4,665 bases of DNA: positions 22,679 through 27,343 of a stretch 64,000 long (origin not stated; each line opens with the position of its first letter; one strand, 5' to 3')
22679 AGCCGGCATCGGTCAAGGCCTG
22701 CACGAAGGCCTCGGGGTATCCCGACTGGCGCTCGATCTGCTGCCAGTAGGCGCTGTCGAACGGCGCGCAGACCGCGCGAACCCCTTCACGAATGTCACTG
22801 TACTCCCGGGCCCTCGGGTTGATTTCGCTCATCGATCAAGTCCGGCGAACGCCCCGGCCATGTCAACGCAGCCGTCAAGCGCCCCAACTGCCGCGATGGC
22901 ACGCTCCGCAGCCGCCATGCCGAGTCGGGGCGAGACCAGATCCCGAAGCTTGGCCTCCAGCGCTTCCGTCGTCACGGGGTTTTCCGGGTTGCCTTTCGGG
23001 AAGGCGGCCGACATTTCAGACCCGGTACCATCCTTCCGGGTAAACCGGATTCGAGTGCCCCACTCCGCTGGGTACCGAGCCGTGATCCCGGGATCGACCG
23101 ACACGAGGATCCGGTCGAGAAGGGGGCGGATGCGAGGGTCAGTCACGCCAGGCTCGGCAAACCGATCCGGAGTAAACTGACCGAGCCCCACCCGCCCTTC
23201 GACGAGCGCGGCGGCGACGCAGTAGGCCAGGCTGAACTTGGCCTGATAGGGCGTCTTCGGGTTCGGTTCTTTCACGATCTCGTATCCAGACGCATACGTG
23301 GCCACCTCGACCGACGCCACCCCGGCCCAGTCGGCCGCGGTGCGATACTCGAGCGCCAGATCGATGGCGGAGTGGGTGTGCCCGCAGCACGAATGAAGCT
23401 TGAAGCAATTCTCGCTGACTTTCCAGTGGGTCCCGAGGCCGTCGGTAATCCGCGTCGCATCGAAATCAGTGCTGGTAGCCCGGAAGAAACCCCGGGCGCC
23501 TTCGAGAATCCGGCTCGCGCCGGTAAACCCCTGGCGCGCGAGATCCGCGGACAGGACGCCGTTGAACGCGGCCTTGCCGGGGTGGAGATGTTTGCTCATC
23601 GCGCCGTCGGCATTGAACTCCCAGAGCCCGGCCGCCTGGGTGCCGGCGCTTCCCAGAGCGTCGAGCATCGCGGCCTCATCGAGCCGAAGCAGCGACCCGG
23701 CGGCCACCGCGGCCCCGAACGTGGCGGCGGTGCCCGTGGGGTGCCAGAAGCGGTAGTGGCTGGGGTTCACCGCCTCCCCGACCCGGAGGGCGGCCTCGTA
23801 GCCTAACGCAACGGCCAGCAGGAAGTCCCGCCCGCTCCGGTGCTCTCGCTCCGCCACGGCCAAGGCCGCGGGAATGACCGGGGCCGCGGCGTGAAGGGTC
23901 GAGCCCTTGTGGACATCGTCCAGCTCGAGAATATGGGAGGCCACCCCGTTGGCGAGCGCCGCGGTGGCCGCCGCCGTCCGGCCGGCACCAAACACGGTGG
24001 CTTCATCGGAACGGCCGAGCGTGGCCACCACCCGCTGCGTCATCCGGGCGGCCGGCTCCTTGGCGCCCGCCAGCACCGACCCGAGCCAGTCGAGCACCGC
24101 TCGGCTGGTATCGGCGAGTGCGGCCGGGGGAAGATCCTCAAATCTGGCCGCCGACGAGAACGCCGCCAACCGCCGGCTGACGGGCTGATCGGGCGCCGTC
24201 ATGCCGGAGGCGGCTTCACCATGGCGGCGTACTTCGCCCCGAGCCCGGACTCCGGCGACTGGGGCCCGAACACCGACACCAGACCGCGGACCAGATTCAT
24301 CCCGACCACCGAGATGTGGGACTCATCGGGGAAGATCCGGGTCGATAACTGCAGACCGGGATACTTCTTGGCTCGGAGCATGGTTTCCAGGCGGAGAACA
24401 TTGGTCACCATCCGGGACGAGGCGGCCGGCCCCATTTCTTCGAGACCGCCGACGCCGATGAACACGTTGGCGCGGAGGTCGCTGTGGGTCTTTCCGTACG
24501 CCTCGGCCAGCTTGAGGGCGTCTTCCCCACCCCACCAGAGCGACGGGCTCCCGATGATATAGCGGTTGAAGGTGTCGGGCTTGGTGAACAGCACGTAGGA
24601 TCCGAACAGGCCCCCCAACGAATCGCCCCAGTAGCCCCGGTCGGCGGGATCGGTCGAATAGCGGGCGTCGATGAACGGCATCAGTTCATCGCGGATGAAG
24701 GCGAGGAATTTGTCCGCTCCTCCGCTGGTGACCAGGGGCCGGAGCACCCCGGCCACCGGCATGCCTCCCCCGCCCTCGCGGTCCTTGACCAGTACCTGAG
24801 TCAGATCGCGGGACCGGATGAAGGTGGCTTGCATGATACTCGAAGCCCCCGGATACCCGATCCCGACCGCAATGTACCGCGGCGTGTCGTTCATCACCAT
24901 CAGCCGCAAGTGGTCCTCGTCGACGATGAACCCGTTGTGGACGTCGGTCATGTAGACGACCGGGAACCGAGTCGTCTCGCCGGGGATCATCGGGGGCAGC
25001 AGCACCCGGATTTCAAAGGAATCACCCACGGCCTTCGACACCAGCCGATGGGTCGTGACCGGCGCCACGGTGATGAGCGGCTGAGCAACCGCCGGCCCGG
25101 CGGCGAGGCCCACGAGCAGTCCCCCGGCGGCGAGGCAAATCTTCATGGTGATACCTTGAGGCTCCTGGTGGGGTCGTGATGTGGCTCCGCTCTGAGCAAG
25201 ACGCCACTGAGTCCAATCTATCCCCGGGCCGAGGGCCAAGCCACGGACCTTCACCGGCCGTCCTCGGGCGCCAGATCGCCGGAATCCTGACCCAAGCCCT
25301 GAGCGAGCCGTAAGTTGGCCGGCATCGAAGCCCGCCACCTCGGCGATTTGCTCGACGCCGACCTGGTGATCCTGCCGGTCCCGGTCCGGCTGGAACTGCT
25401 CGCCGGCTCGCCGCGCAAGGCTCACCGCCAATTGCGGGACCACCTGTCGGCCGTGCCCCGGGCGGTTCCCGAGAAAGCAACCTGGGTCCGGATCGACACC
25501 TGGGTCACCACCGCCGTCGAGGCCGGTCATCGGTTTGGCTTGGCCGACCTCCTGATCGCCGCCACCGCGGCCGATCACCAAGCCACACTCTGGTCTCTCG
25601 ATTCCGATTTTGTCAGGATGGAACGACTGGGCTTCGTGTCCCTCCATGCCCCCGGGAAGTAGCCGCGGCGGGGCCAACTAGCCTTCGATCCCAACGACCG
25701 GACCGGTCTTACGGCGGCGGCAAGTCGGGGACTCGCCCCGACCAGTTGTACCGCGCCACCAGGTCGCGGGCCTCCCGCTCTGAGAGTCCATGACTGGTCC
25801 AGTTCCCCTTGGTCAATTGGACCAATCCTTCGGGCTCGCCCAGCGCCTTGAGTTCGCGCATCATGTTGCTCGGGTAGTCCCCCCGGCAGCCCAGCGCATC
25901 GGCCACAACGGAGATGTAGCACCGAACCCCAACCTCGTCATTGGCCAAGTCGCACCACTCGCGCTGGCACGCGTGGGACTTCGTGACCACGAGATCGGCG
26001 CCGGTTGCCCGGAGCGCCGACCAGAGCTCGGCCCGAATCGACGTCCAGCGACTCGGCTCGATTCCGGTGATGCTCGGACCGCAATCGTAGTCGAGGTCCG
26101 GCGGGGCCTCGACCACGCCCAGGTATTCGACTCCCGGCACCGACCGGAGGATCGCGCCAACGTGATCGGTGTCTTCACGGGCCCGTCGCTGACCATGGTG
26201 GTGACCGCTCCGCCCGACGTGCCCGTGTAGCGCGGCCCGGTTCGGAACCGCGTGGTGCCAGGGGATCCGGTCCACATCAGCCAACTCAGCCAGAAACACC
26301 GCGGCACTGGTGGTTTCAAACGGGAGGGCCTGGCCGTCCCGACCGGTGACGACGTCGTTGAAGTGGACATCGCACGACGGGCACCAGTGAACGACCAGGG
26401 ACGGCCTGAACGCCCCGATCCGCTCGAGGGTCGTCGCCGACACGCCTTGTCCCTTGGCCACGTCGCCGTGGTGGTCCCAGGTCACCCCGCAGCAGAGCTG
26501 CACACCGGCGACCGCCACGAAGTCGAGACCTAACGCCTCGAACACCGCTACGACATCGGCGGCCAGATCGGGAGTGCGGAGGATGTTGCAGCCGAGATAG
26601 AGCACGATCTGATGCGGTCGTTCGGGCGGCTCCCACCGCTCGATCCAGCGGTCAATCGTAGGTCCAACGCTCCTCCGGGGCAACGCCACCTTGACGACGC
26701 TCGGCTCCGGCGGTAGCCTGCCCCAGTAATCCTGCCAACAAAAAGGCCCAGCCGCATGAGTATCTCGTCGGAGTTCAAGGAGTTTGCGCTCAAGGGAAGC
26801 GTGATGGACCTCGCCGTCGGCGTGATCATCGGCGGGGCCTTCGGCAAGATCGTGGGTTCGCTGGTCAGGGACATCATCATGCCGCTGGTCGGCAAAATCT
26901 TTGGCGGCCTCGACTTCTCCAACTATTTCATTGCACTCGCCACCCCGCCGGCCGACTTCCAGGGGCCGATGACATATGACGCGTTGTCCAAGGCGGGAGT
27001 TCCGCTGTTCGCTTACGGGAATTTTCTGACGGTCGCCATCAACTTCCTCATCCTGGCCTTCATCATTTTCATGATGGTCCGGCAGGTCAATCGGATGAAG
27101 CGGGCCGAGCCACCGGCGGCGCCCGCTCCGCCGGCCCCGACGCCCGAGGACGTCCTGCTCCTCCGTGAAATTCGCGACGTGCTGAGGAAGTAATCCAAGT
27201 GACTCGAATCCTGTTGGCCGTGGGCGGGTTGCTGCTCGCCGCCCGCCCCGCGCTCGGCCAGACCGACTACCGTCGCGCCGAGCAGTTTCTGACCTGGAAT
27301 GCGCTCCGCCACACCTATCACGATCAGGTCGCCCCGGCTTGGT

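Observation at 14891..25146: Eleven-gene, translationally coupled operon fusing an itaconate/methylsuccinate-type CoA module to a ComDE-like decarboxylase, a GabD-like ALDH, a DAO flavoenzyme and RidA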

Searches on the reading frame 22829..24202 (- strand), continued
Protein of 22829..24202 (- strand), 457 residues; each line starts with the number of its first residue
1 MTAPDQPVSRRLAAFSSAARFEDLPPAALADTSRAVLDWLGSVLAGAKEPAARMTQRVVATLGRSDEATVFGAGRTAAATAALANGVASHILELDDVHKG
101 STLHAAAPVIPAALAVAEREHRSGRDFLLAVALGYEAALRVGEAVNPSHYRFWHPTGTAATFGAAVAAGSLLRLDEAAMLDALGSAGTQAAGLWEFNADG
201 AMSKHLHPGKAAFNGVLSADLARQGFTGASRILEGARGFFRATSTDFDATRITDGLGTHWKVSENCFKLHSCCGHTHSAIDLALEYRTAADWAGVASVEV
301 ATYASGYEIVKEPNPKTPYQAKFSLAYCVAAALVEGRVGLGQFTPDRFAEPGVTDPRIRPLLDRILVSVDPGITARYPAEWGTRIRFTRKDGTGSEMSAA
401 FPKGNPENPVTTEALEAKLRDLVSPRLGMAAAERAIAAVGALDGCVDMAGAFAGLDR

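Call 71: search_protein_families(library=ncbifam, proteins=[L088:22181-23662:+, L088:26051-27175:+, L088:25233-26054:+, L088:23666-25216:+, L088:18489-19277:+, L088:21684-22184:+], max_evalue=1e-20)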
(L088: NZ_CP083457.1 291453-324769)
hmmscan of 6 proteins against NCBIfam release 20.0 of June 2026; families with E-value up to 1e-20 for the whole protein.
L088:22181-23662:+ (493 aa): 38 families (the best 25 are shown)
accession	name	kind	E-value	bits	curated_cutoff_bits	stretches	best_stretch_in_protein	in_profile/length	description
TIGR01804.1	BADH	equivalog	1.7e-159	531.3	668.6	1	9-476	1-467/467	betaine-aldehyde dehydrogenase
NF009725.0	PRK13252.1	equivalog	8.1e-153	509.3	593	1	4-483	5-482/488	betaine-aldehyde dehydrogenase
NF045735.1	PaDhStyDPseudo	equivalog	2e-149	498.3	850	1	8-479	5-480/483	phenylacetaldehyde dehydrogenase StyD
TIGR02299.1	HpaE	equivalog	7e-148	493.2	638.35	1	8-482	3-478/488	5-carboxymethyl-2-hydroxymuconate semialdehyde dehydrogenase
NF045736.1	PaDhStyDRhodo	equivalog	3.8e-143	477.5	800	1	8-479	5-476/479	phenylacetaldehyde dehydrogenase StyD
NF010000.0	PRK13473.1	subfamily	1.4e-140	469.1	615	1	8-481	5-473/475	aminobutyraldehyde dehydrogenase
NF050026.1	AcaldDHExaC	equivalog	1.3e-128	429.8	900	1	5-483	15-496/503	acetaldehyde dehydrogenase ExaC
NF007352.0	PRK09847.1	equivalog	4.4e-127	424.6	850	1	7-482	21-493/495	aldehyde dehydrogenase PuuC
NF042993.1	AlphKGSA_gudD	equivalog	1.9e-125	419.4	770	1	6-480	4-480/481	alpha-ketoglutaric semialdehyde dehydrogenase GucD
TIGR03216.1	OH_muco_semi_DH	equivalog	4.5e-125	418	693.25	1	9-481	4-480/481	2-hydroxymuconic semialdehyde dehydrogenase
TIGR01780.1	SSADH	subfamily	8.2e-123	410.6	646.35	1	26-476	2-448/448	succinate-semialdehyde dehydrogenase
NF052305.1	DioxValDhHalo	equivalog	6e-117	391.5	750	1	8-480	7-481/483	2,5-dioxovalerate dehydrogenase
NF007497.0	PRK10090.1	equivalog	8.4e-110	367.8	500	1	5-481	6-478/480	aldehyde dehydrogenase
NF006916.0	PRK09407.1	equivalog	8.3e-109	364.5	521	1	18-480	31-492/526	succinic semialdehyde dehydrogenase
NF008415.0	PRK11241.1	equivalog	2e-106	356.5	828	1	9-480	14-480/482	NADP-dependent succinate-semialdehyde dehydrogenase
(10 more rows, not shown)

L088:26051-27175:+ (374 aa): 3 families
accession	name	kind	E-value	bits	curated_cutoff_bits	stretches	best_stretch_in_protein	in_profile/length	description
NF008425.0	PRK11259.1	equivalog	2.5e-31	109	257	0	7-221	5-224/377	N-methyl-L-tryptophan oxidase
TIGR02352.1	thiamin_ThiO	equivalog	1.9e-29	102.9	250.8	1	9-346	1-348/351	glycine oxidase ThiO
NF001933.0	PRK00711.1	subfamily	6.7e-22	78.1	383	0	90-366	143-420/429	D-amino acid dehydrogenase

L088:25233-26054:+ (273 aa): 177 families (the best 25 are shown)
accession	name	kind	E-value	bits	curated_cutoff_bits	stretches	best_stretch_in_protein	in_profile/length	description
NF005559.1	PRK07231.1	subfamily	7.7e-71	238.5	215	1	8-250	1-249/249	glucose 1-dehydrogenase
NF004791.0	PRK06138.1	equivalog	1.4e-67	227.7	312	1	8-250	2-251/252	SDR family oxidoreductase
TIGR01830.1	3oxo_ACP_reduc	equivalog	4e-64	216.6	297.75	1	14-248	1-238/239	3-oxoacyl-[acyl-carrier-protein] reductase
NF009468.0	PRK12826.1-4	equivalog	2.5e-63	214.1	318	1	7-251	3-250/256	SDR family oxidoreductase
NF004198.0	PRK05653.1-3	equivalog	1.2e-61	208.3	296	1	8-249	4-247/248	3-oxoacyl-ACP reductase FabG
NF009466.0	PRK12826.1-2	subfamily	5.7e-61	206.1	222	1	11-249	3-245/248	3-oxoacyl-ACP reductase FabG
NF052558.1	MBtsdlDhBudC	equivalog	9.8e-61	205.5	270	1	9-249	1-242/250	meso-2,3-butanediol dehydrogenase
NF004197.0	PRK05653.1-1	equivalog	2e-57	194.7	332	1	7-249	3-247/249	3-oxoacyl-ACP reductase FabG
NF004818.0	PRK06172.1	equivalog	1.2e-56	191.9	336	1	6-250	2-252/253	SDR family oxidoreductase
TIGR03206.1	benzo_BadH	equivalog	7e-56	189.4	431.2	1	10-248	2-248/250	2-hydroxycyclohexanecarboxyl-CoA dehydrogenase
NF004202.0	PRK05653.2-2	equivalog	3.4e-55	187.4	333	1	8-251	4-250/259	3-oxoacyl-ACP reductase FabG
NF005446.0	PRK07035.1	equivalog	3.6e-55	187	373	1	8-249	8-254/255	SDR family oxidoreductase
NF004713.0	PRK06057.1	equivalog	9.9e-55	185.8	404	1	4-248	2-249/257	3-oxoacyl-ACP reductase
NF005067.0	PRK06484.1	equivalog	1.2e-54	185.7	713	1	10-251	272-514/524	short chain dehydrogenase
NF005472.0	PRK07067.1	equivalog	2e-53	181.6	338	1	7-249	2-255/257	L-iditol 2-dehydrogenase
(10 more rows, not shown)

L088:23666-25216:+ (516 aa): 4 families
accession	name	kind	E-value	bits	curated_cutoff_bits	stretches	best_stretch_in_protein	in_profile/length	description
TIGR00724.1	urea_amlyse_rel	domain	3.7e-50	170.7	230.2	1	232-499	5-287/315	5-oxoprolinase/urea amidolyase family protein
TIGR00370.1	TIGR00370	equivalog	1.7e-41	141.8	145.55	1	9-203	8-201/202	5-oxoprolinase subunit PxpB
NF045499.1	PxpC_5OPro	equivalog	5.2e-36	124.4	500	1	229-498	2-281/306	5-oxoprolinase subunit PxpC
TIGR02712.1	urea_carbox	equivalog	3.9e-33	114.3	1303.85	1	244-501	465-749/1201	urea carboxylase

L088:18489-19277:+ (262 aa): 5 families
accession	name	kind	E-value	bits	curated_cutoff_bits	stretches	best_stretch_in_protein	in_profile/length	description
NF003814.0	PRK05406.1-3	subfamily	1.4e-102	342.3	226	1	1-251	3-253/256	5-oxoprolinase subunit PxpA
NF003813.0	PRK05406.1-2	equivalog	1.2e-75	254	392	1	2-249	3-250/252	5-oxoprolinase subunit PxpA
NF003815.0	PRK05406.1-4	equivalog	2.4e-72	243.3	337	1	2-249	3-245/247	5-oxoprolinase subunit PxpA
NF003816.0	PRK05406.1-5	subfamily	1.9e-70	237.2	213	1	4-242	3-244/246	5-oxoprolinase subunit PxpA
NF003812.0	PRK05406.1-1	equivalog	6.8e-66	222.4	378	1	1-247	1-242/244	5-oxoprolinase subunit PxpA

L088:21684-22184:+ (166 aa): 2 families
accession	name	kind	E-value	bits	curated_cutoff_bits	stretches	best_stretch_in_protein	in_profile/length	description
NF038241.1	RipB_Ich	equivalog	5.9e-59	198.9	340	1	5-155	19-170/175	(R)-specific enoyl-CoA hydratase RipB/Ich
NF041625.1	methfumCoahyd_Halo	equivalog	3.7e-24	85.6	560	1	3-155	19-174/358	2-methylfumaryl-CoA hydratase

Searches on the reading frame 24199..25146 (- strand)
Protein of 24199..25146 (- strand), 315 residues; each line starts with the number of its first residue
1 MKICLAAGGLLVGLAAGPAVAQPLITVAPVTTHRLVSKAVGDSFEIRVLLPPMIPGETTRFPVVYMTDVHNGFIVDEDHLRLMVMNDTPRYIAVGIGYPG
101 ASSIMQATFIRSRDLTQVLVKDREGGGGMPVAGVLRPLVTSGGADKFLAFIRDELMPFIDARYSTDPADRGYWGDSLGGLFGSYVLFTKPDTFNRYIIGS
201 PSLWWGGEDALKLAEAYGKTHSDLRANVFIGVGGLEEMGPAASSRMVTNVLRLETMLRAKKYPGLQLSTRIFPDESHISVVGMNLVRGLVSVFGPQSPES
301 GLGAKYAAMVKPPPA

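Call 4: search_protein_families(library=pfam, proteins=[window:24202-25146:-])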
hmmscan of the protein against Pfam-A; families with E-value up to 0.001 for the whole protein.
seq(315 aa): 1 family
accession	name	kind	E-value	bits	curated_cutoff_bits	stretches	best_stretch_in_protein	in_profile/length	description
PF00756.26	Esterase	-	7.8e-14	52.5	22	1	37-239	1-197/251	Putative esterase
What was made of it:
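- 24199..25146 (-): Predicted secreted PF00756 esterase, first gene of the operon. It is specific to this lineage and its role in the pathway is not supported. Pfam PF00756, E 8e-14 (call 4).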

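Call 5: search_protein_families(library=ncbifam, proteins=[window:24202-25146:-])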
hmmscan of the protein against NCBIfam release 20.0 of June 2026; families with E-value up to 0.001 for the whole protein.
seq(315 aa): 1 family
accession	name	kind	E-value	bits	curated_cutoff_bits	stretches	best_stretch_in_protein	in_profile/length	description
NF007758.0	PRK10439.1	equivalog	2.7e-05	23.3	222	1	146-261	268-389/418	enterochelin esterase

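Call 69: search_solved_structures(query=window:24199-25146:-, max_evalue=0.01)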
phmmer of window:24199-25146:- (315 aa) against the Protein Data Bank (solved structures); distinct sequences matched with E-value up to 0.01: 11.
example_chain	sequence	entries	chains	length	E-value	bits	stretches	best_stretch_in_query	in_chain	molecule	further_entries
2qm0_A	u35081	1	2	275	4e-23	85.3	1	28-289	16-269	BES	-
6gi0_A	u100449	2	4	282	4.9e-18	68.6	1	56-250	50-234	Ferric enterobactin esterase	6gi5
6gi1_A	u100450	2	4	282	1.3e-17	67.2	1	56-250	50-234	Ferric enterobactin esterase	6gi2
6gud_A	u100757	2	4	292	2.2e-15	59.9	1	139-242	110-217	Siderophore esterase IroE-like, putative | Siderophore triacetylfusarinine C esterase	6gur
6gul_A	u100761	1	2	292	3.8e-15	59.1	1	139-237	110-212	Siderophore esterase IroE-like, putative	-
6guo_A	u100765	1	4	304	4.6e-15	58.8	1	64-214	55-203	Putative siderophore-degrading esterase (Eurofung)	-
6gug_A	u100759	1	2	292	5.8e-15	58.5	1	139-242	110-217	Siderophore esterase IroE-like, putative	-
6gui_A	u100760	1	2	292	1.5e-14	57.1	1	139-241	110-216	Siderophore esterase IroE-like, putative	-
6gun_A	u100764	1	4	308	2e-13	53.4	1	135-219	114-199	EstB from Aspergillus nidulans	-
3gff_A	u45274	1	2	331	1.2e-09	41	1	25-293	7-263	IroE-like serine hydrolase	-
2gzr_A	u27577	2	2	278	7.8e-06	28.5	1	56-291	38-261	IroE protein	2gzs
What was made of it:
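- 24199..25146 (-): Nearest solved structures are the siderophore esterases BES, PfeE and IroE (call 69).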

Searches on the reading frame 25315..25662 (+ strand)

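Call 65: search_protein_families(library=ncbifam, proteins=[window:25315-25662:+], max_evalue=0.00001)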
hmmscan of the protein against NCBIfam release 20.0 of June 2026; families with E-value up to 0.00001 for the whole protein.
window:25315-25662:+ (115 aa): 1 family
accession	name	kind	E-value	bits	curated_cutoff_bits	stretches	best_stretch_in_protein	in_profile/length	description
NF047959.1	TA_toxin_VapC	equivalog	3e-08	33.8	80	1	5-104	19-121/125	type II toxin-antitoxin system VapC family toxin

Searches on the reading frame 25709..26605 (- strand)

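Call 65: search_protein_families(library=ncbifam, proteins=[window:25709-26605:-], max_evalue=0.00001)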
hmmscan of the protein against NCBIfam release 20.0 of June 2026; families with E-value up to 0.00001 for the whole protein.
window:25709-26605:- (298 aa): 1 family
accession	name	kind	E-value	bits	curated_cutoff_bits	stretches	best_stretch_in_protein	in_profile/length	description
NF008369.0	PRK11168.1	equivalog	5.5e-06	25.5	278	0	3-215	172-378/401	anaerobic glycerol-3-phosphate dehydrogenase subunit C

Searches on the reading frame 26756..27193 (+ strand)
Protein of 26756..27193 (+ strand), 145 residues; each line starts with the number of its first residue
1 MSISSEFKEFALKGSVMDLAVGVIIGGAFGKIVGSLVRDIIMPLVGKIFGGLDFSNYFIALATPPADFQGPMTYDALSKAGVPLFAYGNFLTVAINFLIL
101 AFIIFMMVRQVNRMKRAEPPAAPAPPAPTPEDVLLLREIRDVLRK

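Call 65: search_protein_families(library=ncbifam, proteins=[window:26756-27193:+], max_evalue=0.00001)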
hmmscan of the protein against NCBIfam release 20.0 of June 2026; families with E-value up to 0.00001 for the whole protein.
window:26756-27193:+ (145 aa): 8 families
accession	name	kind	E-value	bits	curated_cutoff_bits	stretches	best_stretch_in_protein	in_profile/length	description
NF010557.0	PRK13952.1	equivalog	4e-62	208.6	159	1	1-145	1-140/142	large conductance mechanosensitive channel protein MscL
NF001843.0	PRK00567.1-4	equivalog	1.3e-43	148.4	142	1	1-145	1-132/135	large-conductance mechanosensitive channel protein MscL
NF010560.0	PRK13955.1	equivalog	6.5e-37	126.4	180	1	5-144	3-123/132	large conductance mechanosensitive channel protein MscL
NF001841.0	PRK00567.1-1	equivalog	1.6e-36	125.5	225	1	1-144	1-131/137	large-conductance mechanosensitive channel protein MscL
TIGR00220.1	mscL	equivalog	3.1e-35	121.2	71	1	5-144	3-125/127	large conductance mechanosensitive channel protein MscL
NF010558.0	PRK13953.1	equivalog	2.1e-34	118.3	197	1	4-144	5-124/128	large conductance mechanosensitive channel protein MscL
NF010559.0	PRK13954.1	equivalog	3.3e-30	105.1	176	2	5-56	3-54/120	large conductance mechanosensitive channel protein MscL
NF001842.0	PRK00567.1-3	equivalog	7.6e-27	94.1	146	2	6-59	4-59/147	large-conductance mechanosensitive channel protein MscL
